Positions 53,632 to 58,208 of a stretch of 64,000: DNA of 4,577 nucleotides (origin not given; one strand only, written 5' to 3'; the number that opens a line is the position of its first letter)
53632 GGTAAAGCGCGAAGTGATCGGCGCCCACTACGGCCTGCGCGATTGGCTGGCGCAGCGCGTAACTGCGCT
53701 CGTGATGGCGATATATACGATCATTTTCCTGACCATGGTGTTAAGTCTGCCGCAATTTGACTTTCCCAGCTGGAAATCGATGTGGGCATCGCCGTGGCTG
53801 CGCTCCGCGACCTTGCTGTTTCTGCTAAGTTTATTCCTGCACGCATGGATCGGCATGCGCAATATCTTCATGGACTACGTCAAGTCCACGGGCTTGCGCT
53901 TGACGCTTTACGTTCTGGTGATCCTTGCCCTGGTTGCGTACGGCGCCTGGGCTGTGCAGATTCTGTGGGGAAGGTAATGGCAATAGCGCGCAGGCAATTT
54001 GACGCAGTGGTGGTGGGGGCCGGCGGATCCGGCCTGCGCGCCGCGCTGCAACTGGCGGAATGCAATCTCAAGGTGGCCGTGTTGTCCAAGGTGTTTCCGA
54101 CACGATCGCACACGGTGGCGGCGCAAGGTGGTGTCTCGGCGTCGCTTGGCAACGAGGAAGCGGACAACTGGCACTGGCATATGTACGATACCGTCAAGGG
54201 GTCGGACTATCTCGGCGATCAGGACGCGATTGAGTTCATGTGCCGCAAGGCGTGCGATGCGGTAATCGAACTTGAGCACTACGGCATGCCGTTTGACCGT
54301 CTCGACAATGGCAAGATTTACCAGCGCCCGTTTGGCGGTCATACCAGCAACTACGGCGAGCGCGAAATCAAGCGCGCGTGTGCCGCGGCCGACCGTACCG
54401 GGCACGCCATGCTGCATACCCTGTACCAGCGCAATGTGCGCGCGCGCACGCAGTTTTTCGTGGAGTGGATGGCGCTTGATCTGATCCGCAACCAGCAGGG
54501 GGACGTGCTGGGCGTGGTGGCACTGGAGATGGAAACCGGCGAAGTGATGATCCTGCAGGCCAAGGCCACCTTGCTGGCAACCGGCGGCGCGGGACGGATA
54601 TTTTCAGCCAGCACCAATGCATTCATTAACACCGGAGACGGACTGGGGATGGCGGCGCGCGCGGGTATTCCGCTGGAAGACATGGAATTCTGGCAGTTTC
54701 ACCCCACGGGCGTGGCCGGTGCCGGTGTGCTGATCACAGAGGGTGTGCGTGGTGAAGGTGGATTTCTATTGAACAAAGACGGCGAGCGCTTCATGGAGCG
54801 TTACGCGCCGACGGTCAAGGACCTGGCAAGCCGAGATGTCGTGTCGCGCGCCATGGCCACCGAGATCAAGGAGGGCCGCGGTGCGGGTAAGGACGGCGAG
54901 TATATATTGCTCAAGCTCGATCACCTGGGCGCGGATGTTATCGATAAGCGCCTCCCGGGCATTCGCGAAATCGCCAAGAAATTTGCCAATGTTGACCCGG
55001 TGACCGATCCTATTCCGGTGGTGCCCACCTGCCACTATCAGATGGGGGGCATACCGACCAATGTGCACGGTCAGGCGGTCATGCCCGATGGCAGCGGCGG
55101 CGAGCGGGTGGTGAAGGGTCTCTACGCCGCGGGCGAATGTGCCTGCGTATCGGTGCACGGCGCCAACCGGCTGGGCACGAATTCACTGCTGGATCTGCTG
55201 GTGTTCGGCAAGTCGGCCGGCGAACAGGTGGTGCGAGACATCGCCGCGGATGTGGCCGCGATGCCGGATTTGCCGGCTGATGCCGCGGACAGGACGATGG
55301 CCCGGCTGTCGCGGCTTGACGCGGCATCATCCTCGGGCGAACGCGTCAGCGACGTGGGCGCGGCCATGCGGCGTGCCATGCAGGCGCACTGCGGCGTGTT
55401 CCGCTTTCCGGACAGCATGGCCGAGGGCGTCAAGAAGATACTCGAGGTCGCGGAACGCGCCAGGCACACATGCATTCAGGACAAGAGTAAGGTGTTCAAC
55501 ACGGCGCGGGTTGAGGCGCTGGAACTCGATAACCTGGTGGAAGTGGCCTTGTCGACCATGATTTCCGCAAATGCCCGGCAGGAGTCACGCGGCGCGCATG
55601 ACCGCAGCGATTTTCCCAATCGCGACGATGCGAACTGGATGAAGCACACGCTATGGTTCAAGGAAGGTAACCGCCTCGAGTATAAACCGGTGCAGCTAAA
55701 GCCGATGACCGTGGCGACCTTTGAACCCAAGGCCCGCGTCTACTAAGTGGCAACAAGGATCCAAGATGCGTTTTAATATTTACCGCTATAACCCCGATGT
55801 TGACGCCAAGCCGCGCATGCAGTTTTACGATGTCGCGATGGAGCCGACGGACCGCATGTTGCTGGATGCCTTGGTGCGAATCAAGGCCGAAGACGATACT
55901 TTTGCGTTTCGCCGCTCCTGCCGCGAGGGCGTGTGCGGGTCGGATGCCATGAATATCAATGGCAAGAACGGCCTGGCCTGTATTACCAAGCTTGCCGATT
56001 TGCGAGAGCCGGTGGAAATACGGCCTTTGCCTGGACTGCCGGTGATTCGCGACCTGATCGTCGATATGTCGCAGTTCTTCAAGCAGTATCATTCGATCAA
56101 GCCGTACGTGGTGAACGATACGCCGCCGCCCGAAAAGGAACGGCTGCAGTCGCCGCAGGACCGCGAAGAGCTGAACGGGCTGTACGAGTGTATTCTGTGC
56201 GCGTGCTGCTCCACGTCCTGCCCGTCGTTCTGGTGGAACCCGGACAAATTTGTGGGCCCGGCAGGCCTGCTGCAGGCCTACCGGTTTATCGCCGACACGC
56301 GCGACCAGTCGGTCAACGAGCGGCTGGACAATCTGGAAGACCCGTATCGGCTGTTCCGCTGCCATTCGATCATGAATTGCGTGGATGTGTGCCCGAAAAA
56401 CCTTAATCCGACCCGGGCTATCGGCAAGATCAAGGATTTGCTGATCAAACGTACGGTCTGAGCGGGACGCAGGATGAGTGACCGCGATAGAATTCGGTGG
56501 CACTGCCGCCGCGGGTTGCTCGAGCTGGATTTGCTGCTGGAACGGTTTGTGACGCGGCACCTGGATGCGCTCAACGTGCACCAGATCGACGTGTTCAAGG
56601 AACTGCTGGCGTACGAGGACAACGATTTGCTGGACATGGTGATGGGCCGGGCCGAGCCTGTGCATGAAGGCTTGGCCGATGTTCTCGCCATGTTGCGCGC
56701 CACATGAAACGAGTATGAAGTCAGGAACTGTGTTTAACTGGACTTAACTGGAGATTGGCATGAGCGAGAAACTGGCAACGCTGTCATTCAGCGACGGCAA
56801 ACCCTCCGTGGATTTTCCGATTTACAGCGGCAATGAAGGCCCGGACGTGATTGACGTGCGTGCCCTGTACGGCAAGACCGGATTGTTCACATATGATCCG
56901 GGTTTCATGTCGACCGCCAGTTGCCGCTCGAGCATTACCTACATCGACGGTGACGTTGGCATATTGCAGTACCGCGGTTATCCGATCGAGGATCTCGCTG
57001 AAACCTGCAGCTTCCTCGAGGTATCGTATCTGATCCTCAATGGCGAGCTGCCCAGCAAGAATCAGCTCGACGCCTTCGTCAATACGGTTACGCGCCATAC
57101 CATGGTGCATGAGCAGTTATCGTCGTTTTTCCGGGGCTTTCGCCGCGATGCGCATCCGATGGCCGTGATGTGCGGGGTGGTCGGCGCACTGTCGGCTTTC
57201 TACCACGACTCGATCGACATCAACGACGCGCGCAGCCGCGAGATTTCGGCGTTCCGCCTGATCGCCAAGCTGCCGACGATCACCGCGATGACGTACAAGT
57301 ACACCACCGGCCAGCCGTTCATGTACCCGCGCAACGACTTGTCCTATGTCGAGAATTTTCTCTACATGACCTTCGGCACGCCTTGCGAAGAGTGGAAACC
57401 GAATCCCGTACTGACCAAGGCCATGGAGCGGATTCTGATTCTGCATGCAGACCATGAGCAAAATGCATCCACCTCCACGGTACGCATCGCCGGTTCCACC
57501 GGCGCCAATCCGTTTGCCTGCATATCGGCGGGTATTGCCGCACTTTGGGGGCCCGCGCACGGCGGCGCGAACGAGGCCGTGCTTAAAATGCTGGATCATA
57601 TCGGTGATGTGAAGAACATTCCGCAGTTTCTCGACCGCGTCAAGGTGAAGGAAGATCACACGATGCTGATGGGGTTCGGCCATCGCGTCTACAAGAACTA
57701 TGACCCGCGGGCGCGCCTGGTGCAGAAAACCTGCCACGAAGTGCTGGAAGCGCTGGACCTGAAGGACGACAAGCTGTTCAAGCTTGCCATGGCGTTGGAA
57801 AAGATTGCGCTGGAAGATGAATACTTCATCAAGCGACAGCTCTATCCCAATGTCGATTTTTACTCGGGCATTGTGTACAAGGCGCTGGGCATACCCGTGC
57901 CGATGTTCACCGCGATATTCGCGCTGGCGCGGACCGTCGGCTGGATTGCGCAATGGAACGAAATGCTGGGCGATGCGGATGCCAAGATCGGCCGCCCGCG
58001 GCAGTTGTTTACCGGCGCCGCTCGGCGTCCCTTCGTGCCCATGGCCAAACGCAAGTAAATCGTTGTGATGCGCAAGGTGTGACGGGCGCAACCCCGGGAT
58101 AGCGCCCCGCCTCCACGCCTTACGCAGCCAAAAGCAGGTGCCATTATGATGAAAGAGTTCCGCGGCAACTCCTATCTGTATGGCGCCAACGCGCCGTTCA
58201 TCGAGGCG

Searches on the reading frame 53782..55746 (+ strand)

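Call 109: search_protein_families(library=pfam, proteins=[window:53782-55746:+], max_evalue=0.00001)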
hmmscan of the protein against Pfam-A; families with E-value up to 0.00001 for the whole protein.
window:53782-55746:+ (654 aa): 3 families
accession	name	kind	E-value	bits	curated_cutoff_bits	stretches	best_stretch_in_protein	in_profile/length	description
PF00890.30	FAD_binding_2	-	6.8e-117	391.6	20.4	1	74-469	1-414/414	FAD binding domain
PF02910.25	Succ_DH_flav_C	-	3.1e-44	150.5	20.8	1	528-654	3-130/130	Fumarate reductase flavoprotein C-term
PF01266.30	DAO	-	7.3e-06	26.2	27.9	0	74-182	1-93/353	FAD dependent oxidoreductase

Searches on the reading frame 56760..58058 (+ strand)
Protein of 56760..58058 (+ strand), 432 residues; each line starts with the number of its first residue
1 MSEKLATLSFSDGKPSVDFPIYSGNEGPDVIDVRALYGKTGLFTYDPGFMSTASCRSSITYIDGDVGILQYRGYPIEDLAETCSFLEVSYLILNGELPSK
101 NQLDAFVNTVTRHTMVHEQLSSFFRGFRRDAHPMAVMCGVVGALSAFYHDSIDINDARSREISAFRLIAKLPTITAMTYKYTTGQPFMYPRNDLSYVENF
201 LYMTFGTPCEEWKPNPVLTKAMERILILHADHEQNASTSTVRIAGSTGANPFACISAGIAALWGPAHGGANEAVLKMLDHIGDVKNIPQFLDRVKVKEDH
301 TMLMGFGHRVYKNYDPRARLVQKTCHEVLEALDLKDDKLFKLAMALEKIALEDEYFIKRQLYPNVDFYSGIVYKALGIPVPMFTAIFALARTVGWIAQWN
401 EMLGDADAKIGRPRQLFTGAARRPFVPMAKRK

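Call 109: search_protein_families(library=pfam, proteins=[window:56760-58058:+], max_evalue=0.00001)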
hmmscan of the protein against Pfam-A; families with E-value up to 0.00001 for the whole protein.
window:56760-58058:+ (432 aa): 1 family
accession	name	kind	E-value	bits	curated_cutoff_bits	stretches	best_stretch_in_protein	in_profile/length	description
PF00285.26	Citrate_synt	-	1.4e-141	472.2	27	1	48-414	1-357/357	Citrate synthase, C-terminal domain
